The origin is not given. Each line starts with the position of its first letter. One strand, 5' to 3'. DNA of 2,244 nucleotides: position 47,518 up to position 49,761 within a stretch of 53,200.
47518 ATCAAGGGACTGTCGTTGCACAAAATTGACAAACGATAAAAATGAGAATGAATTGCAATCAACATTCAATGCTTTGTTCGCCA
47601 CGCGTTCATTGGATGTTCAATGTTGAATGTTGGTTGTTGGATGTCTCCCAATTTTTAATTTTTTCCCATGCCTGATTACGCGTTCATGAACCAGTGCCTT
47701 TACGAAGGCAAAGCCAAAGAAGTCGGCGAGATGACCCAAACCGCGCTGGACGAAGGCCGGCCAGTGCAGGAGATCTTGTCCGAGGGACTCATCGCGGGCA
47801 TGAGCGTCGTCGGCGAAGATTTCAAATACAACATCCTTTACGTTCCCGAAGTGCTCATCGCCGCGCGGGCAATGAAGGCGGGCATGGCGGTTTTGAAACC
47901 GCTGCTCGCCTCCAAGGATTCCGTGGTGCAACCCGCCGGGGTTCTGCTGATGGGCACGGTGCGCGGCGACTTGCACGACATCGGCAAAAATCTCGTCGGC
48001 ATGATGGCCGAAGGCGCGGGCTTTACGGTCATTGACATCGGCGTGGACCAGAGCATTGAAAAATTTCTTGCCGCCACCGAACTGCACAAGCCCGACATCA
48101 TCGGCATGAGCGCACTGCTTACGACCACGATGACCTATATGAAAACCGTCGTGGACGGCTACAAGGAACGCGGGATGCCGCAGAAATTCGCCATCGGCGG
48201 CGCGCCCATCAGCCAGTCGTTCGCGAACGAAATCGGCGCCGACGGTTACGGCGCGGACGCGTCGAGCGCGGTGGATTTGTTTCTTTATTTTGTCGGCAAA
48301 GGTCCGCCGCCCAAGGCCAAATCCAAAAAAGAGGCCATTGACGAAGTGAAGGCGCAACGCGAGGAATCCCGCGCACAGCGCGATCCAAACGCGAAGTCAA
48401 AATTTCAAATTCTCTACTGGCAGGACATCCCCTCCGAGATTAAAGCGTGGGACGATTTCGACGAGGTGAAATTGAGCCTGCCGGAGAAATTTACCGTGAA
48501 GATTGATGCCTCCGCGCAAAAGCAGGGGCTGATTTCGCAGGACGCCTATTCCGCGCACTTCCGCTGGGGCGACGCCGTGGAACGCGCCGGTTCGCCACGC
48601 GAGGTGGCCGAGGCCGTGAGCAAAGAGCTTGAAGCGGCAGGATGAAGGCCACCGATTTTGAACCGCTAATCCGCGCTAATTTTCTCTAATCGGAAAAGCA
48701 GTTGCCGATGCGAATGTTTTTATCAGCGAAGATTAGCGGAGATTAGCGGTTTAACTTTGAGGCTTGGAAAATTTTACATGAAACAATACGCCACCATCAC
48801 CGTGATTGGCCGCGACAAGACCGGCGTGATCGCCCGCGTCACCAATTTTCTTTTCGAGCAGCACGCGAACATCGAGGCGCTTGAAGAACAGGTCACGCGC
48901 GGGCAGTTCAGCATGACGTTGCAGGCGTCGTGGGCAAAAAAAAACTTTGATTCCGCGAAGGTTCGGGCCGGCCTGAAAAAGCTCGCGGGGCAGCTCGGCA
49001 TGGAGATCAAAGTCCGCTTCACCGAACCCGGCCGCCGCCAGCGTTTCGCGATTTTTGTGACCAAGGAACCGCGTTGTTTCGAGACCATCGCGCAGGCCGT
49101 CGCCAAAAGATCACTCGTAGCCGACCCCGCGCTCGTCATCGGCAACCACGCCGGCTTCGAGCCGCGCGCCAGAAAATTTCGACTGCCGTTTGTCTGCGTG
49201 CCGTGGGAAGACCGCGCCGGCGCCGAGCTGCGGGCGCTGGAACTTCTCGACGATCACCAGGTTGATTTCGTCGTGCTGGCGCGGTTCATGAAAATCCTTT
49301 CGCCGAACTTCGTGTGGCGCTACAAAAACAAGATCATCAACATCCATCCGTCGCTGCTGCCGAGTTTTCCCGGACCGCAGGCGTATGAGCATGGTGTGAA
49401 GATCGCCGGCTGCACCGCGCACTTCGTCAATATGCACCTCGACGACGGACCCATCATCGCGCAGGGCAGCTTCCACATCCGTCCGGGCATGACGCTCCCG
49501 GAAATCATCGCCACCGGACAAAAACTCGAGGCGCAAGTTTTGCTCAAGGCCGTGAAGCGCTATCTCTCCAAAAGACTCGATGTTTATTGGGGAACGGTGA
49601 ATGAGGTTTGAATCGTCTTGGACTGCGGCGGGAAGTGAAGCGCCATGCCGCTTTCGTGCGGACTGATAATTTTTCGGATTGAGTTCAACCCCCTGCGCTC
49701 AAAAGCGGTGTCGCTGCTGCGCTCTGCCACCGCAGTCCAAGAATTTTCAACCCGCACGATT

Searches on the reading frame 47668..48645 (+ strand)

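Call 24: search_protein_families(library=pfam, proteins=[window:47668-48645:+], max_evalue=0.001)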
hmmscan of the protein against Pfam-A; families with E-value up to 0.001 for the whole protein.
window:47668-48645:+ (325 aa): 3 families
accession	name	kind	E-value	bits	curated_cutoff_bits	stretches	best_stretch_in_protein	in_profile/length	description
PF02310.24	B12-binding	-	2.6e-24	85.8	32.1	1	93-202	3-120/121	B12 binding domain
PF02607.22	B12-binding_2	-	9.5e-18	64.6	23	1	9-77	7-74/74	B12 binding domain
PF13769.11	Virulence_fact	-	7.1e-13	49.1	25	1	250-324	2-71/81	Virulence factor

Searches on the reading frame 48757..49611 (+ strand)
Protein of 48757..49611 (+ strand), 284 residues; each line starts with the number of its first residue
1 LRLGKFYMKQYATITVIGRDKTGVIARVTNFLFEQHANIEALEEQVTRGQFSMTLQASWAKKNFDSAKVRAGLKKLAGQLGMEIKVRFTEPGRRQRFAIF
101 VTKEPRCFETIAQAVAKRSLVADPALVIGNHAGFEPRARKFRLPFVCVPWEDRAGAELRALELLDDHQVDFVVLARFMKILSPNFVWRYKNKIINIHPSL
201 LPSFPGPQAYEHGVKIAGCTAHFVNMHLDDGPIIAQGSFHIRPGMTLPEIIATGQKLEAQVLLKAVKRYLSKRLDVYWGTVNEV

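Call 24: search_protein_families(library=pfam, proteins=[window:48757-49611:+], max_evalue=0.001)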
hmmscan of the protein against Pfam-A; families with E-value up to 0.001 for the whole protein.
window:48757-49611:+ (284 aa): 3 families
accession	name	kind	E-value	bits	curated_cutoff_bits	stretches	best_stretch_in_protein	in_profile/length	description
PF00551.24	Formyl_trans_N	-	7.6e-37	127.3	26.1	1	96-266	2-181/181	Formyl transferase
PF13740.12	ACT_6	-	7.3e-10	39.1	23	1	13-86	4-75/76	ACT domain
PF01842.31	ACT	-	2.1e-05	24.6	27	1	13-49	2-38/66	ACT domain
